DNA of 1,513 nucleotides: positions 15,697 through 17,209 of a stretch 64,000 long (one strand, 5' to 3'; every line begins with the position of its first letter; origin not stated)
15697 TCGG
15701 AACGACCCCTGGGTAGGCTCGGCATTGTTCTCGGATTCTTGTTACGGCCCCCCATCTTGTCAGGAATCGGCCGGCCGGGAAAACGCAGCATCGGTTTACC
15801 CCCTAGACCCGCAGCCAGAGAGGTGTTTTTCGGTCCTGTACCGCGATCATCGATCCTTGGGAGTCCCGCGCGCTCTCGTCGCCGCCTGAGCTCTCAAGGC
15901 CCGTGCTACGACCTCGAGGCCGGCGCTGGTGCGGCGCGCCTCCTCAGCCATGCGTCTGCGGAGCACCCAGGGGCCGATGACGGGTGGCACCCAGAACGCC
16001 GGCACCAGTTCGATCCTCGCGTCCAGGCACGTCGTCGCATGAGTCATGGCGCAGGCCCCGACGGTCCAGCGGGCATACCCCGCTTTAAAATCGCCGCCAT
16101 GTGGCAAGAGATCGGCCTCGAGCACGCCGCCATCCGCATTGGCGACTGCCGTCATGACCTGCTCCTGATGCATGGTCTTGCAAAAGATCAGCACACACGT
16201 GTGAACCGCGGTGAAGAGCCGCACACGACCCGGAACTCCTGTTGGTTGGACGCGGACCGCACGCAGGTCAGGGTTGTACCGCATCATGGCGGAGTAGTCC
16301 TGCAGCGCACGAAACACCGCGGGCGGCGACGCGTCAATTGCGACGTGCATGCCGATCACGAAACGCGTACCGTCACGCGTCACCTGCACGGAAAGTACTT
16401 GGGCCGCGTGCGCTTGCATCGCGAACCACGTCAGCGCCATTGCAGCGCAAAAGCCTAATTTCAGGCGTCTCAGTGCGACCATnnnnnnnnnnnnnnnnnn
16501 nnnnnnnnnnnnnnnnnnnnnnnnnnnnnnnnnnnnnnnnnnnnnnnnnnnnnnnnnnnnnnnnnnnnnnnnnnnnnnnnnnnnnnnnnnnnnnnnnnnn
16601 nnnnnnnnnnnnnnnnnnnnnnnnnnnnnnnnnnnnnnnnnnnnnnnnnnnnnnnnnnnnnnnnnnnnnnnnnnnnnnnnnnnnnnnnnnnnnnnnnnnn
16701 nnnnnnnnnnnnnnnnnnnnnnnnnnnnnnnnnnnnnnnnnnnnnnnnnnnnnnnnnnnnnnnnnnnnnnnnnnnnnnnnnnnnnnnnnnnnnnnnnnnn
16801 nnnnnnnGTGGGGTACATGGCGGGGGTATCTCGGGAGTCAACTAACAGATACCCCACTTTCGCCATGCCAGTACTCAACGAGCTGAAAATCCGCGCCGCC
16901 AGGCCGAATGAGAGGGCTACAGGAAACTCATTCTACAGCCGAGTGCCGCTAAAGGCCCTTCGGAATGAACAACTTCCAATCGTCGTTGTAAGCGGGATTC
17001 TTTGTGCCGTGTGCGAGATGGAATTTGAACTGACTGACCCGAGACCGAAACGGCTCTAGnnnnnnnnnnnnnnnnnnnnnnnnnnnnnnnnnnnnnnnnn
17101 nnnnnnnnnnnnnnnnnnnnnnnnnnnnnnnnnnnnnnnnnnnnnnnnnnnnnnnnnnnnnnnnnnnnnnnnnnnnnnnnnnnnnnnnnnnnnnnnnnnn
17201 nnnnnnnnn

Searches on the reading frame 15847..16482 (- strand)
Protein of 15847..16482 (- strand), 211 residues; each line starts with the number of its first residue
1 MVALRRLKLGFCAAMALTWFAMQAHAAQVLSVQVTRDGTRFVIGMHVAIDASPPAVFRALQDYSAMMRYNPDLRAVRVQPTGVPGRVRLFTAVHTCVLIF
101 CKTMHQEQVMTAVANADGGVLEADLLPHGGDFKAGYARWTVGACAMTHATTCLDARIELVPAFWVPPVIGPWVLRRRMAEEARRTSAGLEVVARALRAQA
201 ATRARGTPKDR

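Call 6: search_protein_families(library=pfam, proteins=[window:15847-16482:-], max_evalue=0.01)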
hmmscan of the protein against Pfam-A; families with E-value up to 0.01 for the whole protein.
window:15847-16482:- (211 aa): 1 family
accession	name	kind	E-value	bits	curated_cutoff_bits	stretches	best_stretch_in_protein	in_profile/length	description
PF10604.15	Polyketide_cyc2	-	2.2e-05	25.2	27.4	1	46-125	7-79/142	Polyketide cyclase / dehydrase and lipid transport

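Call 9: find_encoding_contigs(protein=window:15847-16482:-, flank=10000, max_places=10)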
Protein window:15847-16482:- (211 aa): 1 contig read that carries it; 1 place shown.
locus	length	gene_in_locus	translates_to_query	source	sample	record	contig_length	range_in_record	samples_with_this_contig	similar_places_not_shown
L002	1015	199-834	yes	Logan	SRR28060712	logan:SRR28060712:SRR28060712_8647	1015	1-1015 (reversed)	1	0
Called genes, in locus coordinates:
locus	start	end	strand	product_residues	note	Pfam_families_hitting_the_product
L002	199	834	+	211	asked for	-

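Call 23: find_related_loci(query=window:15847-16482:-, collection=genome_contigs, flank=10000)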
Query window:15847-16482:- (211 aa) in genome_contigs; peptide patterns used: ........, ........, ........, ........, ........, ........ (x = any residue, [..] = any of these).
151 stretches matched a pattern; 11 encode a relative of the query (tblastn E <= 1e-3); 11 distinct loci.
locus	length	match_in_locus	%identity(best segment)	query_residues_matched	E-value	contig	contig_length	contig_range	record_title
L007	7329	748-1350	78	1-201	9e-105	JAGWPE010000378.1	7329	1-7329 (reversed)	MAG: Gammaproteobacteria bacterium isolate REEB272 k141_3822420, whole genome shotgun sequence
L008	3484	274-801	77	20-195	5e-90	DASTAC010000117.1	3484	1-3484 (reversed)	MAG TPA_asm: Steroidobacteraceae bacterium isolate SMAG_U725 k141_1338162, whole genome shotgun sequence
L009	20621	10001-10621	62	1-207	7e-82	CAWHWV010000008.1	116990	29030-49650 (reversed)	MAG: uncultured proteobacterium isolate MFD04434.bin.3.45 genome assembly, contig: contig_1306, whole genome shotgun seq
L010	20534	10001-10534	69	17-196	3e-81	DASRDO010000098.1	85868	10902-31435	MAG TPA_asm: Steroidobacteraceae bacterium isolate SMAG_U9982 k141_823143, whole genome shotgun sequence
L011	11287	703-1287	66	1-195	6e-80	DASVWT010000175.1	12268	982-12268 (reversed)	MAG TPA_asm: Steroidobacteraceae bacterium isolate SMAG_U2555 k141_1211300, whole genome shotgun sequence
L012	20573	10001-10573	64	17-207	6e-79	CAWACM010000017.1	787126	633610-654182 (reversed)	MAG: uncultured proteobacterium isolate MFD09286.bin.2.121 genome assembly, contig: contig_42449, whole genome shotgun s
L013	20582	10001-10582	62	11-207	1e-77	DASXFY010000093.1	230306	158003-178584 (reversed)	MAG TPA_asm: Steroidobacteraceae bacterium isolate SMAG_U5150 k141_616990, whole genome shotgun sequence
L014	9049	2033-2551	68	24-196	2e-77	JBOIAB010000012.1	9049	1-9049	MAG: Steroidobacteraceae bacterium isolate TC-S_metawrap_bin.45 k127_1266852, whole genome shotgun sequence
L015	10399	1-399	68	63-195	8e-62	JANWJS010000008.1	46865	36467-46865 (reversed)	MAG: Steroidobacteraceae bacterium isolate CRAIB_MAG73 c_000000008110, whole genome shotgun sequence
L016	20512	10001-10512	79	32-201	1e-42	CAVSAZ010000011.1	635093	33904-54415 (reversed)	MAG: uncultured proteobacterium isolate MFD05705.bin.2.42 genome assembly, contig: contig_45873, whole genome shotgun se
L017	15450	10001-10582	75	1-194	5e-95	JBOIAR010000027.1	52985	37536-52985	MAG: Steroidobacteraceae bacterium isolate SE1507_metabat2.bin.16 NODE_254_length_52985_cov_6.963279, whole genome shotg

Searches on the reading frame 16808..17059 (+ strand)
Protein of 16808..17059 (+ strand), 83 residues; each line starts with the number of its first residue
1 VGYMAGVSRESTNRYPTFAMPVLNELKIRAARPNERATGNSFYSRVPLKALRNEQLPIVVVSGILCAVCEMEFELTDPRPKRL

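Call 7: search_protein_families(library=ncbifam, proteins=[window:16808-17059:+], max_evalue=0.01)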
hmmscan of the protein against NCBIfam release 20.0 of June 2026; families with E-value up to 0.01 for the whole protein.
window:16808-17059:+ (83 aa): 0 families

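Call 20: search_dna_similar(query=window:16808-17059:+, collection=plasmids, mode=protein, max_evalue=10, max_rows=15)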
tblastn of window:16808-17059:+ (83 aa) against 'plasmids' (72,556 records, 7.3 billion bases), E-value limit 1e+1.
Records with a match: 5; places in all: 5; records where one place covers at least 80% of the query: 0.
Best place of each record, by identity: <60% 5.
By first word of the organism name: Rhodococcus 5.
By predicted mobility (MOB-suite, as given by PLSDB): non-mobilizable 3; mobilizable 2.
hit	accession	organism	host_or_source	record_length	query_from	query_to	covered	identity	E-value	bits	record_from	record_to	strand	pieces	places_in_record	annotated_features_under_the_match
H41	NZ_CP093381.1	Rhodococcus opacus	cell culture,forest soil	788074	44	82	47%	38.5%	8e+0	32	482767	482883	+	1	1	none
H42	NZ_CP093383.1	Rhodococcus opacus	cell culture,forest soil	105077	12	37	31%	53.8%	3e+0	33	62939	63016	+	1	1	DUF2637 domain-containing protein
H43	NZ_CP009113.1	Rhodococcus opacus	soil sample, Enrichment culture with ...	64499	12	37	31%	53.8%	3e+0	33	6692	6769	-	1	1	DUF2637 domain-containing protein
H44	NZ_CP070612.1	Rhodococcus koreensis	cell culture,rhizosphere of apple ...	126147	12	37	31%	53.8%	4e+0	32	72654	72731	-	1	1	DUF2637 domain-containing protein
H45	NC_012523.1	Rhodococcus opacus B4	-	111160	12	37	31%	53.8%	4e+0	32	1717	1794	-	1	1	DUF2637 domain-containing protein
